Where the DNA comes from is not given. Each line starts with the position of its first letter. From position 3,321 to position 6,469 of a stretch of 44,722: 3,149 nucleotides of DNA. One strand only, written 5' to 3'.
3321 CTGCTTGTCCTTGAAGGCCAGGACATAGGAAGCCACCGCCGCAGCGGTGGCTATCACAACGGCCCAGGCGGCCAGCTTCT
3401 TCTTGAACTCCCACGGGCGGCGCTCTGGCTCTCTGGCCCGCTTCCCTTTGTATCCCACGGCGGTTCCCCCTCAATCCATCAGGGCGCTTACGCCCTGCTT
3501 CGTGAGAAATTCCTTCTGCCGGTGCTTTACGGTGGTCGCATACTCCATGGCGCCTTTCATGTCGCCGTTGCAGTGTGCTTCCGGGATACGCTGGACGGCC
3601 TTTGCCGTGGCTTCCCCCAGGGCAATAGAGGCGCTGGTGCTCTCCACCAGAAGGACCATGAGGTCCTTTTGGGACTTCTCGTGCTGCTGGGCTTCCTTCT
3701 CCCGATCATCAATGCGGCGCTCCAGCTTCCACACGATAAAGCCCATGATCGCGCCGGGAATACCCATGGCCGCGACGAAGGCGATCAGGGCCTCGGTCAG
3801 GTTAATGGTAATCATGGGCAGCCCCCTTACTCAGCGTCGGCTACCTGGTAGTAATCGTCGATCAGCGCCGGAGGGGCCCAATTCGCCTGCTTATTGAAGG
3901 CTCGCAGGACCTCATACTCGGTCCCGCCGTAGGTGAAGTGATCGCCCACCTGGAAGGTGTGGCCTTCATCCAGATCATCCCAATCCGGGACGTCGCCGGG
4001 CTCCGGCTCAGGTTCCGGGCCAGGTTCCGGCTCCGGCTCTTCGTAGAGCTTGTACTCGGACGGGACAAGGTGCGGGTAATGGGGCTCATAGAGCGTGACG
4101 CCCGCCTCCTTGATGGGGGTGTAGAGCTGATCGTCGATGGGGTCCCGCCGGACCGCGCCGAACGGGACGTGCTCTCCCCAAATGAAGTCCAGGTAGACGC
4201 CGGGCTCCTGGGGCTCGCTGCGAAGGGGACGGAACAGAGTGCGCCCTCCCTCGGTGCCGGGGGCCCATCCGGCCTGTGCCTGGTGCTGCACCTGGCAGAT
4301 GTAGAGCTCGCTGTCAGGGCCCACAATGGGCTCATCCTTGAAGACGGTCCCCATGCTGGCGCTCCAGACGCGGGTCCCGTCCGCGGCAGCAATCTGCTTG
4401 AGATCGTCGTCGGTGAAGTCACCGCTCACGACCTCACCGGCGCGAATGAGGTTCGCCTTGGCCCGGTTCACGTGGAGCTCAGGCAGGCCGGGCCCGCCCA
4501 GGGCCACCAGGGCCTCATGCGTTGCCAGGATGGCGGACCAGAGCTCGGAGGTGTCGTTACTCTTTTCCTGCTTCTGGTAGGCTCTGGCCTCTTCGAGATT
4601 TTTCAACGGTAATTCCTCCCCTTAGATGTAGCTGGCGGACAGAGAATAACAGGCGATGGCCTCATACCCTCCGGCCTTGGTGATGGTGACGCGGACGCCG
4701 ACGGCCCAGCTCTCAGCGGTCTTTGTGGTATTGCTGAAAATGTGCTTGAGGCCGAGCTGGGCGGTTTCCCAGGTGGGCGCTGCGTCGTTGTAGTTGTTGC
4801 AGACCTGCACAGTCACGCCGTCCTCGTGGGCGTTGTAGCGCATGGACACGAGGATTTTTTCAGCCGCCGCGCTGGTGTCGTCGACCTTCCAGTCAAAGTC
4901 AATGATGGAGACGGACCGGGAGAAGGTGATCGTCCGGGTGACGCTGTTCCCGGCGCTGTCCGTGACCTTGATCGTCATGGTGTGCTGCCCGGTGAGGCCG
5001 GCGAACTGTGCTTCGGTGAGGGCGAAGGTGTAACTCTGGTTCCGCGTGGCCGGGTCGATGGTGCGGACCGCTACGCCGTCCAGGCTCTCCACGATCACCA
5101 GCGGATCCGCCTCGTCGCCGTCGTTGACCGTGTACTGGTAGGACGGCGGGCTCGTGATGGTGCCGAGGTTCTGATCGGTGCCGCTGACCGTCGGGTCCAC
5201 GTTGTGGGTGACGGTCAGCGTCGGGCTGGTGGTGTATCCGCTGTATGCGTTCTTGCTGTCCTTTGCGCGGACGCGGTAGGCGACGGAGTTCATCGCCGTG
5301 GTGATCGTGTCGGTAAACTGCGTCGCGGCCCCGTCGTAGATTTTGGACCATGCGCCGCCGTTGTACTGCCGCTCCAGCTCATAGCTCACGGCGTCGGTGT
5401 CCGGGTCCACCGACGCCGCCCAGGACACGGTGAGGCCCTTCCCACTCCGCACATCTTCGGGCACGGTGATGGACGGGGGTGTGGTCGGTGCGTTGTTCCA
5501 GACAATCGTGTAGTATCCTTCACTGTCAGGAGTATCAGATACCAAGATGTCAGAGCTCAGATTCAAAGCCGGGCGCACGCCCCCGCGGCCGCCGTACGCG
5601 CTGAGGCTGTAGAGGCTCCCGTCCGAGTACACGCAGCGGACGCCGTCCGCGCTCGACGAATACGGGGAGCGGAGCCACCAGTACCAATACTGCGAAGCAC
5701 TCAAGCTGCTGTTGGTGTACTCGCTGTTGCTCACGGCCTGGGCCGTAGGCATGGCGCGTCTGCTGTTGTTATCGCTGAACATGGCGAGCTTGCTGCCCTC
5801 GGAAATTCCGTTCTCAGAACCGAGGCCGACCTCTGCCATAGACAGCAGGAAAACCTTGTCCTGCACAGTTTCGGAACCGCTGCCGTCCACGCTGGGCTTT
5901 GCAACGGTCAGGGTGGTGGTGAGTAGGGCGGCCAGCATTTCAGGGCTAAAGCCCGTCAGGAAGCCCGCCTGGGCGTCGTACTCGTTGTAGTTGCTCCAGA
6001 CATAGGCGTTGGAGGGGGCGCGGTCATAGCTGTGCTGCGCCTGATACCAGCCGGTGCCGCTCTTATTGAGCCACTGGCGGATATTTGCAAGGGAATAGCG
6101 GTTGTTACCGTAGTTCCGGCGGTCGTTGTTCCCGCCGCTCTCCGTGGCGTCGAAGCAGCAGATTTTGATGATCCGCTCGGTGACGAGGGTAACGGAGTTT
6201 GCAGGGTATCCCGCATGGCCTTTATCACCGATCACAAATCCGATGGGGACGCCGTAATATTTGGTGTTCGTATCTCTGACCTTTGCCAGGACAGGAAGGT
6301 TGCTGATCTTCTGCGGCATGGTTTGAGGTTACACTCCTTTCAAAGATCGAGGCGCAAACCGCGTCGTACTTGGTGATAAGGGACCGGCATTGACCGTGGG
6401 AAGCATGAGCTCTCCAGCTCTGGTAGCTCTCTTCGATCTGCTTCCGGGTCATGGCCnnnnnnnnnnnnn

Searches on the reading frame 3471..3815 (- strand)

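Call 90: search_protein_families(library=phrogs, proteins=[window:3471-3815:-], max_evalue=0.00001)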
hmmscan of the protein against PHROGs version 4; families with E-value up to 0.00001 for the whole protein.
window:3471-3815:- (114 aa): 1 family
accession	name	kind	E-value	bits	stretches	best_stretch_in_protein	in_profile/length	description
phrog_9428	-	unknown function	4.4e-45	153.2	1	10-114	3-107/107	-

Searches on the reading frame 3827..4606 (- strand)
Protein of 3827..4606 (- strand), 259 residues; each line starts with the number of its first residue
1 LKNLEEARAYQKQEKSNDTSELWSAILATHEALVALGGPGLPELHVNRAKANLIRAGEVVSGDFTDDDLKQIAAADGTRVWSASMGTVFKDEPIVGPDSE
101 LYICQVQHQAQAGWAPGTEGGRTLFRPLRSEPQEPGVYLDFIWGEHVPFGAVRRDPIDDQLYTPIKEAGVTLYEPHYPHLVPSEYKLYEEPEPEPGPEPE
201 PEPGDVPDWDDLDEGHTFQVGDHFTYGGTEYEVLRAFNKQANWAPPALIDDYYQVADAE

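Call 90: search_protein_families(library=phrogs, proteins=[window:3827-4606:-], max_evalue=0.00001)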
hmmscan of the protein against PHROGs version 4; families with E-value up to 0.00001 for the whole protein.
window:3827-4606:- (259 aa): 1 family
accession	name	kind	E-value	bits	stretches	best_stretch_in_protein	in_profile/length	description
phrog_35850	-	unknown function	1.1e-155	517.9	1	1-255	1-255/258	-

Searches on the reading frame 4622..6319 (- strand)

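Call 90: search_protein_families(library=phrogs, proteins=[window:4622-6319:-], max_evalue=0.00001)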
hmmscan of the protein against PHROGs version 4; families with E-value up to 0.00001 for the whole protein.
window:4622-6319:- (565 aa): 8 families
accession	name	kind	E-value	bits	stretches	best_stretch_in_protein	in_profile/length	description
phrog_10993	-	head and packaging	3.6e-246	819.4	1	1-565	1-554/556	Hoc-like head decoration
phrog_24060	-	unknown function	7.4e-59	200.3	1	5-276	3-271/1438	-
phrog_36643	-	unknown function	8.1e-31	108.3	2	303-471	112-281/575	-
phrog_21129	-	unknown function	1.9e-16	60.1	1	267-373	489-594/1494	-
phrog_9958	-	unknown function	3.7e-15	56.8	1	150-273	102-193/210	-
phrog_2674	-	unknown function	1.1e-09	39.1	1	334-469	46-185/497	-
phrog_22713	-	unknown function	6.3e-09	36.6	1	275-372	277-379/401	-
phrog_28517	-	unknown function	1.6e-07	32.8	1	216-251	4-39/71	-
